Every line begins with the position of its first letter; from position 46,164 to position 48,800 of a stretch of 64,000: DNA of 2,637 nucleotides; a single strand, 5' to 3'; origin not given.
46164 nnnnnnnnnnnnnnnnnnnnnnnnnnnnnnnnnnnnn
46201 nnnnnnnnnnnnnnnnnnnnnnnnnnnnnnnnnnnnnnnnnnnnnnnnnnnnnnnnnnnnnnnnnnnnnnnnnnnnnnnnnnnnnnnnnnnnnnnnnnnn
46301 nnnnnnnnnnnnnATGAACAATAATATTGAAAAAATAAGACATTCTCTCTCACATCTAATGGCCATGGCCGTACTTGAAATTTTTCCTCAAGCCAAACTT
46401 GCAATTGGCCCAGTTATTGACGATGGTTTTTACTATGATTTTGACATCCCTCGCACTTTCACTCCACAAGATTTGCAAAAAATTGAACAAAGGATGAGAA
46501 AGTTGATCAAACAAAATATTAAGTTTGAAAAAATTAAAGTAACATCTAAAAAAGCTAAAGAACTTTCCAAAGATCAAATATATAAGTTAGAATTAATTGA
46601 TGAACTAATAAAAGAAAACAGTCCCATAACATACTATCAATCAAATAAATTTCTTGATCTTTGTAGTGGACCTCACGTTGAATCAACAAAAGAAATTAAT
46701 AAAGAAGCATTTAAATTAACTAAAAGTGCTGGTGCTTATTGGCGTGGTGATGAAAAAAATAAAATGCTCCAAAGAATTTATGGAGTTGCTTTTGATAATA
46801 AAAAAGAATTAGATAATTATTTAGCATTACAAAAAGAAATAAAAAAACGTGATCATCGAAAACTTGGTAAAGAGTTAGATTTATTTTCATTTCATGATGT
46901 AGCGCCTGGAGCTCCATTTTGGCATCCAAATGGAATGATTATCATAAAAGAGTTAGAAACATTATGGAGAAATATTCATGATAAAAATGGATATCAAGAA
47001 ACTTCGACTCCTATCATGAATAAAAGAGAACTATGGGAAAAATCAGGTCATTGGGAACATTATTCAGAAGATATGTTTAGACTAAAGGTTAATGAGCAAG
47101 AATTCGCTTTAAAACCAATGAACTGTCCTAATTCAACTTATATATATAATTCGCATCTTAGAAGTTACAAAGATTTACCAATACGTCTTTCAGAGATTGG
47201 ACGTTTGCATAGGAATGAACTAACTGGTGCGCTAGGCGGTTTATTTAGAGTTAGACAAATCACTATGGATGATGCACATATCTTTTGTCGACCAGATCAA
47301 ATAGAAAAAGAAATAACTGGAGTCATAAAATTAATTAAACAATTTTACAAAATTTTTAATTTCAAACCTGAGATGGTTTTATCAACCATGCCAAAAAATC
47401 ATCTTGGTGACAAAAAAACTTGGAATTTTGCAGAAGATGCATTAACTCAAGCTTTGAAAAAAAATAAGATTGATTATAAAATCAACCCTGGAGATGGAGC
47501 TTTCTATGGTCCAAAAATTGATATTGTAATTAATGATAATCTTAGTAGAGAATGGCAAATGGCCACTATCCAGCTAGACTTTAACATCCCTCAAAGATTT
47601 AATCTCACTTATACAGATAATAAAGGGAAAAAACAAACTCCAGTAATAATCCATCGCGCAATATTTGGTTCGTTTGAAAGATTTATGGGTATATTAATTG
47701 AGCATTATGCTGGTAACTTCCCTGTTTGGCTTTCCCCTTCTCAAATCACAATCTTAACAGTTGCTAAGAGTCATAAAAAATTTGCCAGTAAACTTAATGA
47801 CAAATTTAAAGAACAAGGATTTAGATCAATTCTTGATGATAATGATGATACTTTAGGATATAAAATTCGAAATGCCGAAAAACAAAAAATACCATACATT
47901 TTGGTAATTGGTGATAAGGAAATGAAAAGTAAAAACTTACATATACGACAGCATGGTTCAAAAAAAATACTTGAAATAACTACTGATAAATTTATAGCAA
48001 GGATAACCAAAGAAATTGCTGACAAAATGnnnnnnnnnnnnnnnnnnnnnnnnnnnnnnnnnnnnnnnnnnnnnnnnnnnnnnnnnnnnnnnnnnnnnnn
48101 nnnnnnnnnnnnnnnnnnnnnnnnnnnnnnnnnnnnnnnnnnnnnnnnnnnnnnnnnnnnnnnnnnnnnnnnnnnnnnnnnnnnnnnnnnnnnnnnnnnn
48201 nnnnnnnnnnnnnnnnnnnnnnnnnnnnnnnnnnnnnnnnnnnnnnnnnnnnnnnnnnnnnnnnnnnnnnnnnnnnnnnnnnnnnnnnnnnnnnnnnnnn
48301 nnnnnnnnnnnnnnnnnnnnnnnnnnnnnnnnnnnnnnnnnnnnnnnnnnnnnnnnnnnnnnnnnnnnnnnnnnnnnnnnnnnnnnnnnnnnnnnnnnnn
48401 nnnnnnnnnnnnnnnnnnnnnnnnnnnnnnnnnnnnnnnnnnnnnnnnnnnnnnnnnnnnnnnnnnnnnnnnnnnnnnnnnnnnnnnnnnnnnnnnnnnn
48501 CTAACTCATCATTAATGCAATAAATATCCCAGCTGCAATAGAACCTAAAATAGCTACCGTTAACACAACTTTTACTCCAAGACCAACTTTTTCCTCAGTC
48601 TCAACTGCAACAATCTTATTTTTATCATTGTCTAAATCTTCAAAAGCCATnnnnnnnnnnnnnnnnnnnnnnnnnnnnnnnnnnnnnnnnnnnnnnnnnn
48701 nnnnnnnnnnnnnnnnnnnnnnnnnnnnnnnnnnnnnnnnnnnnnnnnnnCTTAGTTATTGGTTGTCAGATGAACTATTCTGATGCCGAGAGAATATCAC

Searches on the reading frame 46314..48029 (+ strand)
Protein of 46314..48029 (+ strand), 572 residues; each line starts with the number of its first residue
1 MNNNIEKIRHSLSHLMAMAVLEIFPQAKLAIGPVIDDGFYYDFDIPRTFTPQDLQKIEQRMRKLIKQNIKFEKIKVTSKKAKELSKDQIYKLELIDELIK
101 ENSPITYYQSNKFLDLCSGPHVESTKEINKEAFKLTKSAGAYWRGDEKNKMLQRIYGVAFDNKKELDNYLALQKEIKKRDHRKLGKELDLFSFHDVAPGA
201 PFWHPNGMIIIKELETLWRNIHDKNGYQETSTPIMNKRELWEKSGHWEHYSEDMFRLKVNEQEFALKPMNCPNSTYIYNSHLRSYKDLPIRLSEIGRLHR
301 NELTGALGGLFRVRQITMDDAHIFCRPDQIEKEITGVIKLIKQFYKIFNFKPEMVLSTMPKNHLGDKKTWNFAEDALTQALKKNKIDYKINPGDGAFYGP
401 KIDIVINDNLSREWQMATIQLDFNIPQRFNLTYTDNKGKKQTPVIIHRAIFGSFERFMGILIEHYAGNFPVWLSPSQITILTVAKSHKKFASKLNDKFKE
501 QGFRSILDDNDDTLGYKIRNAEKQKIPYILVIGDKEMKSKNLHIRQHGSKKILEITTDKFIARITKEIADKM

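Call 10: find_related_loci(query=window:46314-48029:+, collection=genome_contigs, flank=6000)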
Query window:46314-48029:+ (572 aa) in genome_contigs; peptide patterns used: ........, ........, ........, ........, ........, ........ (x = any residue, [..] = any of these).
600 stretches matched a pattern (row limit reached: there are more); 584 encode a relative of the query (tblastn E <= 1e-3); the best 80 are kept; 80 distinct loci.
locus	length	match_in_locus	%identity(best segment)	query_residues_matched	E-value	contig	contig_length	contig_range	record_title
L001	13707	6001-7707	70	3-571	0e+0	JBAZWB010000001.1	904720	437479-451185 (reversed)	MAG: Patescibacteria group bacterium isolate SO_2017_GW1_267 NODE_26_length_904720_cov_3.416747_OW334_2017, whole genome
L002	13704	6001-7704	57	5-571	0e+0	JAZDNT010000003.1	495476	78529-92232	MAG: Candidatus Kerfeldbacteria bacterium isolate MEGAHIT-group-0.726 k141_11855257, whole genome shotgun sequence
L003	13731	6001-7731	55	2-571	0e+0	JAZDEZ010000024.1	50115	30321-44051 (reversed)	MAG: Patescibacteria group bacterium isolate MEGAHIT-group-0.176 k141_17899409, whole genome shotgun sequence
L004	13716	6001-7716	54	3-571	0e+0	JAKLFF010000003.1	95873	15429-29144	MAG: Patescibacteria group bacterium isolate RA.bin150 RA.bin150_3, whole genome shotgun sequence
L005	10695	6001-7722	52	5-571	0e+0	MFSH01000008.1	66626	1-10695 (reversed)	MAG: Candidatus Moranbacteria bacterium RIFOXYB1_FULL_43_19 rifoxyb1_full_scaffold_168, whole genome shotgun sequence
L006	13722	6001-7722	53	4-572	0e+0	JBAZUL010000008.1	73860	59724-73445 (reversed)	MAG: Patescibacteria group bacterium isolate SO_2017_GW1_227 NODE_2076_length_73860_cov_3.628972_OW334_2017, whole genom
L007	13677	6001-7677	53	10-567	0e+0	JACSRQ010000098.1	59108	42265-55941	MAG: Ignavibacteria bacterium isolate BA6 contig-70_336, whole genome shotgun sequence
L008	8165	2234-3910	53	10-567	0e+0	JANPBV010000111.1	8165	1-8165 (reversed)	MAG: Ignavibacteria bacterium isolate VAR_78_metabat_615 VAR_78_k141_197240, whole genome shotgun sequence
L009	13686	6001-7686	52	9-568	0e+0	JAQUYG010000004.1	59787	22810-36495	MAG: Candidatus Paceibacterota bacterium isolate STD2_231 NODE_1705_length_59787_cov_6.435853_Sandtown_D2, whole genome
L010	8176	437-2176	54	2-571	0e+0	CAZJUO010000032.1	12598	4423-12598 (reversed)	MAG TPA_asm: uncultured Gammaproteobacteria bacterium isolate SRP141376_co4_277 genome assembly, contig: NODE_8403_lengt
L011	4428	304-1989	54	10-571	0e+0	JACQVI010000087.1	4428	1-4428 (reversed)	MAG: Ignavibacteriae bacterium isolate NC_groundwater_1459_Ag_S-0.65um_45_22 S_p65_S5_coassembly_k141_1983151, whole gen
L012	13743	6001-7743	54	1-571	0e+0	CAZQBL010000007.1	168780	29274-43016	MAG TPA_asm: uncultured Gammaproteobacteria bacterium isolate SRP231805_co4_93 genome assembly, contig: k141_80855, whol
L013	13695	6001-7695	51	6-571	0e+0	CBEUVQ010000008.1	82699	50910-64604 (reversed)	MAG TPA_asm: uncultured Peptococcaceae bacterium isolate SRR13515397_concoct_28 genome assembly, contig: ERZ25510992.22,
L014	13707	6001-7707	50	2-571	0e+0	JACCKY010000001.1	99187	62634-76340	MAG: Candidatus Petromonas tenebris isolate A2 scaffold_2, whole genome shotgun sequence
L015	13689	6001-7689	50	9-571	0e+0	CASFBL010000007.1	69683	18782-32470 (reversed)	uncultured Eubacteriales bacterium isolate B51_L2_308308_idba_bin.62 genome assembly, contig: B51_L2_308308_idba_bin.62.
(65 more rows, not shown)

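Call 16: find_related_loci(query=window:46314-48029:+, collection=metagenome_contigs, flank=4000)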
Query window:46314-48029:+ (572 aa) in metagenome_contigs; peptide patterns used: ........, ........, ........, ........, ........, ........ (x = any residue, [..] = any of these).
600 stretches matched a pattern (row limit reached: there are more); 567 encode a relative of the query (tblastn E <= 1e-3); the best 80 are kept; 80 distinct loci.
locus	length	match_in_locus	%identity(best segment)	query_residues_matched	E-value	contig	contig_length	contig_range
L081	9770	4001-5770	56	2-568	0e+0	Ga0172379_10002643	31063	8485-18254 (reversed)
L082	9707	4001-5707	52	8-571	0e+0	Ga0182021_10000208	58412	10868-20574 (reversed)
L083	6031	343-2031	54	4-571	0e+0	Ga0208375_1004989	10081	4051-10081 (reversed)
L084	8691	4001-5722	52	5-571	0e+0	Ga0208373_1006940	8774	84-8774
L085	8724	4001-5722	52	5-571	0e+0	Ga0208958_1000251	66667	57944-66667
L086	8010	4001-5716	51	5-571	0e+0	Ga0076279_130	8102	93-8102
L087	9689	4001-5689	52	10-571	0e+0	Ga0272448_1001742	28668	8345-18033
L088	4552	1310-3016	52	3-567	0e+0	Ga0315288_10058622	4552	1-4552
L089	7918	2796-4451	53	4-560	0e+0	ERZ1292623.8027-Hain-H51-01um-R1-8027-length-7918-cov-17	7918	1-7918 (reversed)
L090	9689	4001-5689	52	4-571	0e+0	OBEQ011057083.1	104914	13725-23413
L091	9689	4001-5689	51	10-571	0e+0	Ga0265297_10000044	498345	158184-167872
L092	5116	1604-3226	53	10-549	0e+0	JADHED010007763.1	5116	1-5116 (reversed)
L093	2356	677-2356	51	5-560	0e+0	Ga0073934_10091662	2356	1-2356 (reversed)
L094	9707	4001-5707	50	2-571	0e+0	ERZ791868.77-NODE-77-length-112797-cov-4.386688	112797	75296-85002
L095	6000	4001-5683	51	6-568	0e+0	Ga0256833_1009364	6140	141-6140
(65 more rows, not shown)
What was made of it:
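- Tried and rejected: Otherwise they returned distant taxa (calls 10, 16).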

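Call 17: find_homologous_proteins(query=window:46314-48029:+, max_evalue=1e-150)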
Query window:46314-48029:+ (572 aa): 7364 proteins with E <= 1e-150 among 8000 candidates; the best 120 are listed.
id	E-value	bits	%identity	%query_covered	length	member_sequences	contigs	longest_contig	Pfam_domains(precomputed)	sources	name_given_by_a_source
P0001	0.0e+0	1140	85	100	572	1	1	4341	PF03129.26,PF00587.31,PF07973.20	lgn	-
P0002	0.0e+0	1046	78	100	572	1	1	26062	PF03129.26,PF00587.31,PF07973.20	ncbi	-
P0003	0.0e+0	1028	76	100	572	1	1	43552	PF03129.26,PF00587.31,PF07973.20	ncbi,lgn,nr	ncbi:MAG: threonine--tRNA ligase [bacterium]|nr:threonine--tRNA ligase [bacterium]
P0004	4.3e-295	998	74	100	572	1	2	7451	PF03129.26,PF00587.31,PF07973.20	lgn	-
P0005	9.1e-293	990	73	100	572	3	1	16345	PF03129.26,PF00587.31,PF07973.20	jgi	-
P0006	9.7e-293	990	73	100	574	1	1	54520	PF03129.26,PF00587.31,PF07973.20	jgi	jgi:threonyl-tRNA synthetase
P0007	9.7e-293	990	73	100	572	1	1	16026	PF03129.26,PF00587.31,PF07973.20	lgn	-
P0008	6.7e-292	987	73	100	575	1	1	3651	PF03129.26,PF00587.31,PF07973.20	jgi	jgi:threonyl-tRNA synthetase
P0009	1.7e-288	976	72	100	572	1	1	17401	PF03129.26,PF00587.31,PF07973.20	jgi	-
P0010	2.6e-285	966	73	100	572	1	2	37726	PF03129.26,PF00587.31,PF07973.20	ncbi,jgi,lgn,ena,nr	ncbi:threonine--tRNA ligase [Patescibacteria group bacterium]|nr:threonine--tRNA ligase [Patescibact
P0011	5.7e-283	958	71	100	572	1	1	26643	PF03129.26,PF00587.31,PF07973.20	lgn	-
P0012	2.8e-282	956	70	99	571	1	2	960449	PF03129.26,PF00587.31,PF07973.20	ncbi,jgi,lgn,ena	ncbi:MAG: threonine--tRNA ligase [Patescibacteria group bacterium]|jgi:threonyl-tRNA synthetase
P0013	2.5e-280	949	70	100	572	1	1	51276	PF03129.26,PF00587.31,PF07973.20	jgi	-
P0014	6.7e-280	948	70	99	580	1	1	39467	PF03129.26,PF00587.31,PF07973.20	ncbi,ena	-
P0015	4.1e-276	935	70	100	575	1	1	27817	PF03129.26,PF00587.31,PF07973.20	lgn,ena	-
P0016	2.0e-272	923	68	100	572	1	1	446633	PF03129.26,PF00587.31,PF07973.20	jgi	-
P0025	9.2e-252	855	63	100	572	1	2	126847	PF03129.26,PF00587.31,PF07973.20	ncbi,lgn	-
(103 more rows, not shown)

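Call 18: find_encoding_contigs(protein=window:46314-48029:+, flank=3000, max_places=6)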
Protein window:46314-48029:+ (572 aa): 3 contigs read that carry it; 1 place shown.
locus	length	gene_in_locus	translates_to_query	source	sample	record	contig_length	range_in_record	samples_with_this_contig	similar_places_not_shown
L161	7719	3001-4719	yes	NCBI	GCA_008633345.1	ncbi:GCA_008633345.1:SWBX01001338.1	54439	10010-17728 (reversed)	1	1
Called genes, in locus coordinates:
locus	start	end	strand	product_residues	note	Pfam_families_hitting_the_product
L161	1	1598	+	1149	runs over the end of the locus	PF02811:PHP, PF07733:DNA_pol3_alpha, PF17657:DNA_pol3_finger, PF14579:HHH_6, PF01336:tRNA_anti-codon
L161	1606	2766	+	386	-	-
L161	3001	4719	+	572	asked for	PF07973:tRNA_SAD, PF00587:tRNA-synt_2b, PF03129:HGTP_anticodon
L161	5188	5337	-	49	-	-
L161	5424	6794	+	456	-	PF00919:UPF0004, PF04055:Radical_SAM, PF01938:TRAM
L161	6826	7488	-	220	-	-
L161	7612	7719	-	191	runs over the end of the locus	-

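Call 19: find_encoding_contigs(protein=P0001, flank=2500, max_places=1)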
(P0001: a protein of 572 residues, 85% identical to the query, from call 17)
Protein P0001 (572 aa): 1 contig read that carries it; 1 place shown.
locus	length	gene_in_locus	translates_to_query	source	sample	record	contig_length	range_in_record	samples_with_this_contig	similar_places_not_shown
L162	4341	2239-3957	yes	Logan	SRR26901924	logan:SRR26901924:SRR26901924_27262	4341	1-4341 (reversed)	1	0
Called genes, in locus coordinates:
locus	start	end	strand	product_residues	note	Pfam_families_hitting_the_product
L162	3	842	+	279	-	?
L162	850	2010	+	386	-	-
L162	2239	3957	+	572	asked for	PF07973:tRNA_SAD, PF00587:tRNA-synt_2b, PF03129:HGTP_anticodon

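Call 20: find_encoding_contigs(protein=P0002, flank=2500, max_places=1)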
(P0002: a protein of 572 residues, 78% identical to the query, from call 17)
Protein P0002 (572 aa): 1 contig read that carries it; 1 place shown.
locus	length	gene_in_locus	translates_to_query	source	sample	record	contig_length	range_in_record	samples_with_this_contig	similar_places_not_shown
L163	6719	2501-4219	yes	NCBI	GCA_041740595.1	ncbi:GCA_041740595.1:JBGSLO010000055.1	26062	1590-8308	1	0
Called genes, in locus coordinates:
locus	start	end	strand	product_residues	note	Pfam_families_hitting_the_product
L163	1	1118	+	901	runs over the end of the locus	?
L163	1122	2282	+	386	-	-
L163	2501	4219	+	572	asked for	PF07973:tRNA_SAD, PF00587:tRNA-synt_2b, PF03129:HGTP_anticodon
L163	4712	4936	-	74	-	-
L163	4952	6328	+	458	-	PF00919:UPF0004, PF04055:Radical_SAM, PF01938:TRAM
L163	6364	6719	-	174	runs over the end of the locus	-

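Call 21: find_encoding_contigs(protein=P0003, flank=2500, max_places=1)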
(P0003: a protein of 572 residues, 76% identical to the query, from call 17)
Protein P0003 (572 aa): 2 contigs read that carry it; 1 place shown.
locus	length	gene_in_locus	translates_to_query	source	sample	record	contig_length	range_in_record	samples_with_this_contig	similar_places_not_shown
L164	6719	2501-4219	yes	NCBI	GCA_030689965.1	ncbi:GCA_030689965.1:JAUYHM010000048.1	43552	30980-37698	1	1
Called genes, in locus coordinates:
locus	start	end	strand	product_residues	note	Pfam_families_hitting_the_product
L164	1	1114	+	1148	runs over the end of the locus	PF02811:PHP, PF07733:DNA_pol3_alpha, PF17657:DNA_pol3_finger, PF14579:HHH_6, PF01336:tRNA_anti-codon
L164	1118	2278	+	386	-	-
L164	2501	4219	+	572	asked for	PF07973:tRNA_SAD, PF00587:tRNA-synt_2b, PF03129:HGTP_anticodon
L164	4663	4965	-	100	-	-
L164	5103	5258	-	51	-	-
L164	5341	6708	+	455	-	PF00919:UPF0004, PF04055:Radical_SAM, PF01938:TRAM (weak)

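Call 22: find_encoding_contigs(protein=P0004, flank=2500, max_places=1)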
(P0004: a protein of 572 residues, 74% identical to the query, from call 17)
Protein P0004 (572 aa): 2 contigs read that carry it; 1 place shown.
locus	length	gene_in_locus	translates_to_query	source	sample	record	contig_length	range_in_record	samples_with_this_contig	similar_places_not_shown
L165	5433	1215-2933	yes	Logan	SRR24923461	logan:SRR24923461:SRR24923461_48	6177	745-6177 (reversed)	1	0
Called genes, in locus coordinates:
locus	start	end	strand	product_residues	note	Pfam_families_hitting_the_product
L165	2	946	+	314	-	?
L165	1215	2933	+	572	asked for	PF07973:tRNA_SAD, PF00587:tRNA-synt_2b, PF03129:HGTP_anticodon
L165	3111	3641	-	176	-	-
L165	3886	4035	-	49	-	-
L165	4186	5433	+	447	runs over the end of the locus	PF00919:UPF0004, PF04055:Radical_SAM, PF01938:TRAM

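Call 28: find_encoding_contigs(protein=P0006, flank=2500, max_places=1)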
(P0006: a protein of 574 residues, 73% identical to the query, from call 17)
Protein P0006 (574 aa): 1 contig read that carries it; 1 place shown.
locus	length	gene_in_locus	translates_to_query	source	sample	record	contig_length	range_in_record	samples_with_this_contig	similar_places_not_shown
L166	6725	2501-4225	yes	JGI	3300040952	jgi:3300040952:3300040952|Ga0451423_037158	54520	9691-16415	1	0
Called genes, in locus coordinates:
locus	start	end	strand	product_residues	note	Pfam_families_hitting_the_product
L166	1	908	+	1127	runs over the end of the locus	PF02811:PHP, PF07733:DNA_pol3_alpha, PF17657:DNA_pol3_finger, PF14579:HHH_6, PF01336:tRNA_anti-codon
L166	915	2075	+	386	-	-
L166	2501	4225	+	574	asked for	PF07973:tRNA_SAD, PF00587:tRNA-synt_2b, PF03129:HGTP_anticodon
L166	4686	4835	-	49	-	-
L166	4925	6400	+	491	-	PF00919:UPF0004, PF04055:Radical_SAM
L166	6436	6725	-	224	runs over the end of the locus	-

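Call 29: find_encoding_contigs(protein=P0007, flank=2500, max_places=1)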
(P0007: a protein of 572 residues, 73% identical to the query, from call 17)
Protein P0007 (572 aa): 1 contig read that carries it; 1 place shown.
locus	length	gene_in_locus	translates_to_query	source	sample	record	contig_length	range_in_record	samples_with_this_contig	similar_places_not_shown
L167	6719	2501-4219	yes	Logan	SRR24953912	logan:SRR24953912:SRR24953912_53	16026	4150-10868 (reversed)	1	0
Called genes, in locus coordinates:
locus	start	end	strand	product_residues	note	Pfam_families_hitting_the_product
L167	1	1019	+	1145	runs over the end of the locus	PF02811:PHP, PF07733:DNA_pol3_alpha, PF17657:DNA_pol3_finger, PF14579:HHH_6, PF01336:tRNA_anti-codon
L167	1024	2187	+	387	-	-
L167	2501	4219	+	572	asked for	PF07973:tRNA_SAD, PF00587:tRNA-synt_2b, PF03129:HGTP_anticodon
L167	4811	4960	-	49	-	-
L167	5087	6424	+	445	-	PF00919:UPF0004, PF04055:Radical_SAM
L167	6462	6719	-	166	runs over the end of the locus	-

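Call 30: find_encoding_contigs(protein=P0009, flank=2500, max_places=1)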
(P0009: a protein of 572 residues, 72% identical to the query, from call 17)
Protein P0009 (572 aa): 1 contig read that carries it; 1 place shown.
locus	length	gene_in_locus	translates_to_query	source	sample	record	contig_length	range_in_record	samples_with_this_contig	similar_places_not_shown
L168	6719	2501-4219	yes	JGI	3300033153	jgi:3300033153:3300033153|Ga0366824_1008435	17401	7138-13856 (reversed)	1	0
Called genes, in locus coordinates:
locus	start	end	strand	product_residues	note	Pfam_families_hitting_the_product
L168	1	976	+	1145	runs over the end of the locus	PF02811:PHP, PF07733:DNA_pol3_alpha, PF17657:DNA_pol3_finger, PF14579:HHH_6, PF01336:tRNA_anti-codon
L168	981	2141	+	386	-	-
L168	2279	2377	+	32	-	-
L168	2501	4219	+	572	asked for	PF07973:tRNA_SAD, PF00587:tRNA-synt_2b, PF03129:HGTP_anticodon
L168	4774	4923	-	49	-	-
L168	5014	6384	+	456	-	PF00919:UPF0004, PF04055:Radical_SAM, PF01938:TRAM (weak)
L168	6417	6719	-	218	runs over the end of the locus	-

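Call 31: find_encoding_contigs(protein=P0010, flank=2500, max_places=1)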
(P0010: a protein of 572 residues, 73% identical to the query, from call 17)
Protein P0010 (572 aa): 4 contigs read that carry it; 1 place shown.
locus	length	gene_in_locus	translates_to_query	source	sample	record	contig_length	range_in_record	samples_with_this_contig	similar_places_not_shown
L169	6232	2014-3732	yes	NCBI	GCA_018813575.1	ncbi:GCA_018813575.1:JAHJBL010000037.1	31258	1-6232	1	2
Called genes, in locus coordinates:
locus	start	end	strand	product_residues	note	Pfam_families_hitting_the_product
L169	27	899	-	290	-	PF13384:HTH_23 (weak), PF00665:rve, PF13683:rve_3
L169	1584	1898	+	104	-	-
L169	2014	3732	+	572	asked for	PF07973:tRNA_SAD, PF00587:tRNA-synt_2b, PF03129:HGTP_anticodon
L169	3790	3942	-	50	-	-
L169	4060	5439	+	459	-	PF00919:UPF0004, PF04055:Radical_SAM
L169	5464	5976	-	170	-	-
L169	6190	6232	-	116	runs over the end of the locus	PF00072:Response_reg (weak)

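Call 32: find_encoding_contigs(protein=P0011, flank=2500, max_places=1)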
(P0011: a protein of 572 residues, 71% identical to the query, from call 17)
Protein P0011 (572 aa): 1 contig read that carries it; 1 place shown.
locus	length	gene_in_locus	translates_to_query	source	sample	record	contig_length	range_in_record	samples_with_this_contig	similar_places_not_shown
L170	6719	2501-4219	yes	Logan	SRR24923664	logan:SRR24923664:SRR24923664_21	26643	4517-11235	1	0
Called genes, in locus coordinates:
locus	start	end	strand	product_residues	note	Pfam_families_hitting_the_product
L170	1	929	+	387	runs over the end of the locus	-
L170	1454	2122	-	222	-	PF14622:Ribonucleas_3_3, PF00636:Ribonuclease_3, PF00035:dsrm (weak)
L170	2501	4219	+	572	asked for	PF07973:tRNA_SAD, PF00587:tRNA-synt_2b, PF03129:HGTP_anticodon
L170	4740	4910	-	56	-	-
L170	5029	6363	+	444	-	PF00919:UPF0004, PF04055:Radical_SAM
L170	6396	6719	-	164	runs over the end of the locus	-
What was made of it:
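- An RNase III gene is present in the clade (call 32).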

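Call 49: search_protein_families(library=pfam, proteins=[L165:3111-3641:-, L164:4663-4965:-], max_evalue=0.1)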
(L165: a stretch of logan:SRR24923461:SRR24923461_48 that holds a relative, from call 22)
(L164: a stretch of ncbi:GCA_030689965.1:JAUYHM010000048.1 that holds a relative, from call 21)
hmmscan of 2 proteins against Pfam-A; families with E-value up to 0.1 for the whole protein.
L165:3111-3641:- (176 aa): 6 families
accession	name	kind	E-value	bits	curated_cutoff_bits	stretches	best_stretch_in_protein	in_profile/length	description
PF05961.16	Chordopox_A13L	-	0.001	19.7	24.1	1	15-48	5-38/69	Chordopoxvirus A13L protein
PF10960.13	Holin_BhlA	-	0.033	14.6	22.6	1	8-57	2-51/70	BhlA holin family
PF21954.1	TUNAR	-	0.044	14.1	27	1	5-35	17-46/48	TUNAR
PF14880.11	COX14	-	0.045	14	25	0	16-52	20-58/59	Cytochrome oxidase c assembly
PF04159.19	NB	-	0.054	13.9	27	0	13-42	18-47/100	NB glycoprotein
PF04808.17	CTV_P23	-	0.085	12.8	22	0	54-92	37-75/209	Citrus tristeza virus (CTV) P23 protein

L164:4663-4965:- (100 aa): 0 families
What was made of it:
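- No integrase or other phage gene is nearby (calls 18, 49). L165 carries a real ORF with a transmembrane segment inside the helix (calls 22, 49).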

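Call 51: find_encoding_contigs(protein=P0016, flank=2500, max_places=1)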
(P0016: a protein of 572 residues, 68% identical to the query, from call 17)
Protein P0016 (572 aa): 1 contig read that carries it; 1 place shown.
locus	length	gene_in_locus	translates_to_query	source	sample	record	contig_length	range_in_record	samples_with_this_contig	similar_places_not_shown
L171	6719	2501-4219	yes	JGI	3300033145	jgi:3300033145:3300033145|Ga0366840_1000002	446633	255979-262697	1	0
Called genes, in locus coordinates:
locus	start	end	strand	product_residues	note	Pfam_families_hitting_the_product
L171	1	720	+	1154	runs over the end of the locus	PF02811:PHP, PF07733:DNA_pol3_alpha, PF17657:DNA_pol3_finger, PF14579:HHH_6, PF01336:tRNA_anti-codon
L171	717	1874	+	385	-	-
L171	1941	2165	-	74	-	-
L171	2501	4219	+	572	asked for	PF07973:tRNA_SAD, PF00587:tRNA-synt_2b, PF03129:HGTP_anticodon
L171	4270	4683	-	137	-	PF13576:Pentapeptide_3 (faint)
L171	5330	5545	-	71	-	-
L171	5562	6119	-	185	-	-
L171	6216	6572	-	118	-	PF00072:Response_reg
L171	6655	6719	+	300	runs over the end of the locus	PF01745:IPT, PF01715:IPPT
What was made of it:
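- The thrS-miaB spacer gains and loses small genes (calls 21, 22, 51).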

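Call 52: find_encoding_contigs(protein=P0025, flank=2500, max_places=1)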
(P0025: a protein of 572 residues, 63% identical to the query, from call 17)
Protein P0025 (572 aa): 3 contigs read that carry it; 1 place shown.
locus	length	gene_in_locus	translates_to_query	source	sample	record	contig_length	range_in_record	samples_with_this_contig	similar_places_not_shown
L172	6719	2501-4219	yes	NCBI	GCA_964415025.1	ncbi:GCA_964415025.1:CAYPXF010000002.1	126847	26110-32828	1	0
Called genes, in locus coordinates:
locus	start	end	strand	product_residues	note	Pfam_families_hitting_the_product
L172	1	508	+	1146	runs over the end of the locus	PF02811:PHP, PF07733:DNA_pol3_alpha, PF17657:DNA_pol3_finger, PF14579:HHH_6, PF01336:tRNA_anti-codon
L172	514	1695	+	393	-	PF04865:Baseplate_J (faint)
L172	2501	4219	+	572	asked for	PF07973:tRNA_SAD, PF00587:tRNA-synt_2b, PF03129:HGTP_anticodon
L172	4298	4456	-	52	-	-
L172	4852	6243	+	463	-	PF00919:UPF0004, PF04055:Radical_SAM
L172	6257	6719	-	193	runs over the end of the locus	-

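Call 83: find_homologous_proteins(query=L165:3111-3641:-, max_evalue=0.001)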
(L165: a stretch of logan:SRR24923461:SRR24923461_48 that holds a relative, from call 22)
Query L165:3111-3641:- (176 aa): 2 proteins with E <= 0.001 among 84 candidates.
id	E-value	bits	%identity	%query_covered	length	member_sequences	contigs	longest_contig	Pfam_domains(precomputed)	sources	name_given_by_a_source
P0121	1.8e-107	374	100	100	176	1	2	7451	-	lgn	-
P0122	4.6e-53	197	62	93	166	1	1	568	-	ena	-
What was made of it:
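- The L165 ORF is an ORFan with one homologue in 5.8 billion proteins (call 83).
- Tried and rejected: The nested 176-aa ORF of L165 has no Pfam family and only one homologue (calls 49, 83), so it gives no functional clue.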

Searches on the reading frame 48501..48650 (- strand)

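Call 49: search_protein_families(library=pfam, proteins=[window:48501-48650:-], max_evalue=0.1)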
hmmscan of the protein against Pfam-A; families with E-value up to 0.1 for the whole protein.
window:48501-48650:- (49 aa): 1 family
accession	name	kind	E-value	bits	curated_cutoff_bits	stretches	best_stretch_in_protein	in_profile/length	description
PF19140.5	DUF5823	-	0.021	15.2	25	1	5-46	44-84/178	Family of unknown function (DUF5823)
